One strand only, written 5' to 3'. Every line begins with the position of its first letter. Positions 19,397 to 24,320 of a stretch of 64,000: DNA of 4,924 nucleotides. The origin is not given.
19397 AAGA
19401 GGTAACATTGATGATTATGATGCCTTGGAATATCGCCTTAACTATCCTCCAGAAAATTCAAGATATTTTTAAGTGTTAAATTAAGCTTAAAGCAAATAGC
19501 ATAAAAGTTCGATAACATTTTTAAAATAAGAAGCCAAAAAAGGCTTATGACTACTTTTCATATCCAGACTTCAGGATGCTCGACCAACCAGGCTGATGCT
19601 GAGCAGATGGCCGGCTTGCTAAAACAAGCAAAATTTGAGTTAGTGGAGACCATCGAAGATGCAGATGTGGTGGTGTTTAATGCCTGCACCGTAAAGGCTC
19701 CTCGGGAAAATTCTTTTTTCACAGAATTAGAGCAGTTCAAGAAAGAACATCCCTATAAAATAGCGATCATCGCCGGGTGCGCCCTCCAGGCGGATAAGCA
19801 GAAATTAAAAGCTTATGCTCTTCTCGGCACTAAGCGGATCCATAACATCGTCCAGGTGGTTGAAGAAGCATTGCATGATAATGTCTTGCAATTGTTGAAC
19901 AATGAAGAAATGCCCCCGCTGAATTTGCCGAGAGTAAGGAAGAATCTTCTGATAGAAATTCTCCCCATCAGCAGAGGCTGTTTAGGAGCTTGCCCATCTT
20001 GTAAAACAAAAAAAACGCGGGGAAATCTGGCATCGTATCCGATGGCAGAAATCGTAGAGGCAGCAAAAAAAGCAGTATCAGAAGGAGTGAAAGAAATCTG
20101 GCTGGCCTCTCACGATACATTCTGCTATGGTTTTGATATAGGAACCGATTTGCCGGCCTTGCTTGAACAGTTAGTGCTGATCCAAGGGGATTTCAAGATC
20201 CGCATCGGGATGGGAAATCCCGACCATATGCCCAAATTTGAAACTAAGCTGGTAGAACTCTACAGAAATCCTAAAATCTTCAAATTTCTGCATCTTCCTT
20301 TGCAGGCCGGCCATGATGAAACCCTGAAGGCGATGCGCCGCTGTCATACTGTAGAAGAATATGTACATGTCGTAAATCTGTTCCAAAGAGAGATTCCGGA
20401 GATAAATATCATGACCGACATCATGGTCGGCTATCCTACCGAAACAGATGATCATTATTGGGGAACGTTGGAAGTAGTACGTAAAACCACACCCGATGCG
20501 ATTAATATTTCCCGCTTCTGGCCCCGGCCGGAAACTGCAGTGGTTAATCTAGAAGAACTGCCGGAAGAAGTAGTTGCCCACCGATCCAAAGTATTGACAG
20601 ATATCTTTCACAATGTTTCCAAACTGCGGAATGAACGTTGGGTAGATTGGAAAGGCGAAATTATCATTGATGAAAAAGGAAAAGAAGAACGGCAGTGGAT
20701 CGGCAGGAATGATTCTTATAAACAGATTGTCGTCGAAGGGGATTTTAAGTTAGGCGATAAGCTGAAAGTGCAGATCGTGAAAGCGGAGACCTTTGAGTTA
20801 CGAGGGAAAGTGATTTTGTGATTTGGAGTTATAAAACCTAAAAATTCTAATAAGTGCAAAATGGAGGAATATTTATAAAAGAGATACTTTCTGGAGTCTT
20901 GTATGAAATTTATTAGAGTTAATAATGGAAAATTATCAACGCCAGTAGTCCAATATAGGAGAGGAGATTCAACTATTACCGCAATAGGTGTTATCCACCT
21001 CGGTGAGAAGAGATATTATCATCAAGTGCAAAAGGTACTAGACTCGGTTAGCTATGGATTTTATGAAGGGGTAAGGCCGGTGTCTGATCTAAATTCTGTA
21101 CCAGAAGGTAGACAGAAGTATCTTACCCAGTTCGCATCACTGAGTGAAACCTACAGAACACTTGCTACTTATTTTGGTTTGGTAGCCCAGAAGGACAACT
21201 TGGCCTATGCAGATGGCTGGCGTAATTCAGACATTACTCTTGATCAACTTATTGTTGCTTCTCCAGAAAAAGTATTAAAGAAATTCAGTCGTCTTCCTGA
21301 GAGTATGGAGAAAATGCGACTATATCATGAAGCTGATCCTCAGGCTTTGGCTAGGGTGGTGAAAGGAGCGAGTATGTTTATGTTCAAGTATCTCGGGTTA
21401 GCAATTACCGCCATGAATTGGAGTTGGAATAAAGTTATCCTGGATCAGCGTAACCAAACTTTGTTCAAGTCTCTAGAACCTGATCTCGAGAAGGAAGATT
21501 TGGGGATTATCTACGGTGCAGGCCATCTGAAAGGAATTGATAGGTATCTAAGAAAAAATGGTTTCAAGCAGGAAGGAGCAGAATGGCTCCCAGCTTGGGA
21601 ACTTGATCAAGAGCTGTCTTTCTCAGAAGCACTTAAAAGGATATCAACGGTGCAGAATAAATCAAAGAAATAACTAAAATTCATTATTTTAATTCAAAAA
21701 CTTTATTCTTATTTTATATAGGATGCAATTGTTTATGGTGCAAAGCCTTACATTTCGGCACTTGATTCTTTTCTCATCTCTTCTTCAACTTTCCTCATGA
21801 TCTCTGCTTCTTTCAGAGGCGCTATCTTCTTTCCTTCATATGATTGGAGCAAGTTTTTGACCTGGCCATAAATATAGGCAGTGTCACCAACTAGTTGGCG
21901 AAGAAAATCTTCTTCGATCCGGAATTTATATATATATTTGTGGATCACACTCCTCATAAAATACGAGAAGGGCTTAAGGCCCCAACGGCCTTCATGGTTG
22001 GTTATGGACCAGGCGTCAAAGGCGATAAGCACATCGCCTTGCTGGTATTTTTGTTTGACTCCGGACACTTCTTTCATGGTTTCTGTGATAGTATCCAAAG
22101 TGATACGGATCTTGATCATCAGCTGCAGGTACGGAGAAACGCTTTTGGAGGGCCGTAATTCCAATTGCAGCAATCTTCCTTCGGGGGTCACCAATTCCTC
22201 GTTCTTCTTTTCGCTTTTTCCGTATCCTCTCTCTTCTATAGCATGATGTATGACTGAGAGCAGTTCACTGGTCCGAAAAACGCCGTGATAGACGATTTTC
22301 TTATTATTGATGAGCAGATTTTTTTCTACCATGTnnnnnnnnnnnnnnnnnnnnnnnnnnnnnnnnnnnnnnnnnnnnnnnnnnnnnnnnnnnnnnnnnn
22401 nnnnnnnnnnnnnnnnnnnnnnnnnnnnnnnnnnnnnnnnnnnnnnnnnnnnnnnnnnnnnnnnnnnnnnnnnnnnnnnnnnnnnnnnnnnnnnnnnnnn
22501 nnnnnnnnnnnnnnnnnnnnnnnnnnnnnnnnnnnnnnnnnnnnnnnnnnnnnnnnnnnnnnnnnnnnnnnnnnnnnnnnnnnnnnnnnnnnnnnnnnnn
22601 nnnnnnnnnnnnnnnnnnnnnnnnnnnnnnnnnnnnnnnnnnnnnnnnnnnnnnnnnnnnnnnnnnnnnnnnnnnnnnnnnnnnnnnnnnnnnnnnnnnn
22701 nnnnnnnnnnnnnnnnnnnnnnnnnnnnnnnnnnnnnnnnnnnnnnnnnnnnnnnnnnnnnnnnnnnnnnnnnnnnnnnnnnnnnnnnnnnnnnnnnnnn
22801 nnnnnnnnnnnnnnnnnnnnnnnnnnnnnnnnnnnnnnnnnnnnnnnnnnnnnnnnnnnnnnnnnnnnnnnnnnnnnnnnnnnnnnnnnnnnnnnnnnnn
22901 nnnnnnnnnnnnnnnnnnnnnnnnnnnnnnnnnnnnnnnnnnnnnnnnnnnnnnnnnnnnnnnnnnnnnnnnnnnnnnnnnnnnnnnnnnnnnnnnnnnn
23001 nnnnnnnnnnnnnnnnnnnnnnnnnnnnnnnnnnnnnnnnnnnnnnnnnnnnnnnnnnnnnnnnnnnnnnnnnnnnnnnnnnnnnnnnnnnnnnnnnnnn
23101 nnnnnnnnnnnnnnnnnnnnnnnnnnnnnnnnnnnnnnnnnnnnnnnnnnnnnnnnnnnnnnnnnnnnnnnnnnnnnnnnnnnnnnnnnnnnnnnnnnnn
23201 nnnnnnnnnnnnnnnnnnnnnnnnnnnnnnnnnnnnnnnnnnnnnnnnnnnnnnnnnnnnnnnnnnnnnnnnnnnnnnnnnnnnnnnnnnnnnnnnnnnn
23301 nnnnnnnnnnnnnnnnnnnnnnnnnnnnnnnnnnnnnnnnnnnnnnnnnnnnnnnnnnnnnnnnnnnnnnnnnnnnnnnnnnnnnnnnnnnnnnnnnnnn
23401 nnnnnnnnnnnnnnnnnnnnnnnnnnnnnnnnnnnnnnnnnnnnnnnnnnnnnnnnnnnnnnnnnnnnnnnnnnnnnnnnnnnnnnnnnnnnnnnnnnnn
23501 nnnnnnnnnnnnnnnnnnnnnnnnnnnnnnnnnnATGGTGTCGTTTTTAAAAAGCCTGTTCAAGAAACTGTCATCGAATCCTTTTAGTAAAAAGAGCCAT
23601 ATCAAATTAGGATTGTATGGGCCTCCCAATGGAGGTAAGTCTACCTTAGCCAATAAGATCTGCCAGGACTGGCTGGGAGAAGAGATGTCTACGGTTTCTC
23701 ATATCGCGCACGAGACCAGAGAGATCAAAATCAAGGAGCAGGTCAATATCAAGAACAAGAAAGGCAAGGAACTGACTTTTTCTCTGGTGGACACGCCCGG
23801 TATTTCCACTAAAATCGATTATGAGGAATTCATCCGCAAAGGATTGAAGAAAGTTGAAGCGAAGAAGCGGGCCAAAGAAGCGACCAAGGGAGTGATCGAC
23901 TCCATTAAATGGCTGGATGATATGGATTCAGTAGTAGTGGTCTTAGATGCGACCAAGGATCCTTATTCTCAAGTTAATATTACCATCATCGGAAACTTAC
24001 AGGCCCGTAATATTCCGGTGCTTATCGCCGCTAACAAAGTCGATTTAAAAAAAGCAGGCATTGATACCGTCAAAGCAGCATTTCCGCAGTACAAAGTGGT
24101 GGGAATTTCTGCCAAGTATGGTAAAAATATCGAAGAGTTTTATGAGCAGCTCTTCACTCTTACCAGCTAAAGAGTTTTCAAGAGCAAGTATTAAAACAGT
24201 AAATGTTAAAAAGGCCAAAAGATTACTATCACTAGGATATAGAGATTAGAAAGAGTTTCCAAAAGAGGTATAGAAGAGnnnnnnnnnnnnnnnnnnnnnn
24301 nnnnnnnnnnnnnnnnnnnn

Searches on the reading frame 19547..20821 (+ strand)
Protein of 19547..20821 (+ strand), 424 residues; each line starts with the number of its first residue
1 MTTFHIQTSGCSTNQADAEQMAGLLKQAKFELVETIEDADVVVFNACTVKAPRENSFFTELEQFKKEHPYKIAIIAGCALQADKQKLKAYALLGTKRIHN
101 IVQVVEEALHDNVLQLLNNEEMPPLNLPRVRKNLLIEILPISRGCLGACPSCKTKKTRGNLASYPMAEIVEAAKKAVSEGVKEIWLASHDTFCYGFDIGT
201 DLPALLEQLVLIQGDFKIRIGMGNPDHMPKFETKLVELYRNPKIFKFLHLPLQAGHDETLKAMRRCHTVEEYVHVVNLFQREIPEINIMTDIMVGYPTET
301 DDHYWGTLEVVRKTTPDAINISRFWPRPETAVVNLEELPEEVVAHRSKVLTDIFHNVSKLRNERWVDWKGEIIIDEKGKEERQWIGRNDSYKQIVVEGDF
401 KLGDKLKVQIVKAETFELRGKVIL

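Call 61: search_protein_families(library=pfam, proteins=[window:19547-20821:+], max_evalue=0.001)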
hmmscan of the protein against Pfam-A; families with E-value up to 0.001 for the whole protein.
window:19547-20821:+ (424 aa): 3 families
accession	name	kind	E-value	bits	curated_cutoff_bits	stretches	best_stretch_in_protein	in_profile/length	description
PF00919.26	UPF0004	-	1.6e-21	76.5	27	1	4-89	2-88/98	Uncharacterized protein family UPF0004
PF04055.27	Radical_SAM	-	3.1e-20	73.4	29.5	1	140-309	2-164/166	Radical SAM superfamily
PF01938.26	TRAM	-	3.1e-08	33.8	21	1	371-423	9-61/61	TRAM domain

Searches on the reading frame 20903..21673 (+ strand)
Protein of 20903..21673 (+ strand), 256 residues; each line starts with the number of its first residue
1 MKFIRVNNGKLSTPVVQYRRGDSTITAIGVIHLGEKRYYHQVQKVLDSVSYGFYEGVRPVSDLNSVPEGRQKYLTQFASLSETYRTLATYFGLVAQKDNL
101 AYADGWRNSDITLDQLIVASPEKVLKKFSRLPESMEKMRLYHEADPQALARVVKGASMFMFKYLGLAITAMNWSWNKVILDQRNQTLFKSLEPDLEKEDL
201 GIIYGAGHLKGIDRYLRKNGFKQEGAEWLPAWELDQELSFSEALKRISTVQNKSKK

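Call 61: search_protein_families(library=pfam, proteins=[window:20903-21673:+], max_evalue=0.001)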
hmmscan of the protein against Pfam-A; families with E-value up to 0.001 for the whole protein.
window:20903-21673:+ (256 aa): 1 family
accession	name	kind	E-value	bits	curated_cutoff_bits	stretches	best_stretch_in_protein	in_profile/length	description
PF01963.22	TraB_PrgY_gumN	-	1.9e-07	31.6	26.8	1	127-222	173-260/263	TraB/PrgY/gumN family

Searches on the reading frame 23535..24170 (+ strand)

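Call 61: search_protein_families(library=pfam, proteins=[window:23535-24170:+], max_evalue=0.001)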
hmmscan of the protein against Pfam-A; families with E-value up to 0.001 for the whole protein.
window:23535-24170:+ (211 aa): 9 families
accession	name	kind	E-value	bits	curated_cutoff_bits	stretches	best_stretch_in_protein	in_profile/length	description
PF01926.29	MMR_HSR1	-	4.1e-15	56.3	21.9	1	25-168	2-113/113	50S ribosome-binding GTPase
PF00009.33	GTP_EFTU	-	1.2e-10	41.7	26.5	1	127-208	90-184/188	Elongation factor Tu GTP binding domain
PF00735.24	Septin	-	1e-06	28.7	26.2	1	25-108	7-90/280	Septin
PF02421.24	FeoB_N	-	5.4e-06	26.5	27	1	24-205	2-155/156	Ferrous iron transport protein B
PF00004.35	AAA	-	8e-05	23.5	21.2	1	27-171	3-113/131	ATPase family associated with various cellular activities (AAA)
PF03193.22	RsgA_GTPase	-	9.2e-05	22.8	30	0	130-206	23-104/174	RsgA GTPase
PF16897.10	MMR_HSR1_Xtn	-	0.00019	21.8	35.2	1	157-208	53-102/106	C-terminal region of MMR_HSR1 domain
PF08477.19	Roc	-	0.00051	20.7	27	0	24-89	1-65/119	Ras of Complex, Roc, domain of DAPkinase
PF00071.28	Ras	-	0.00051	20.1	21.6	0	152-207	97-157/162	Ras family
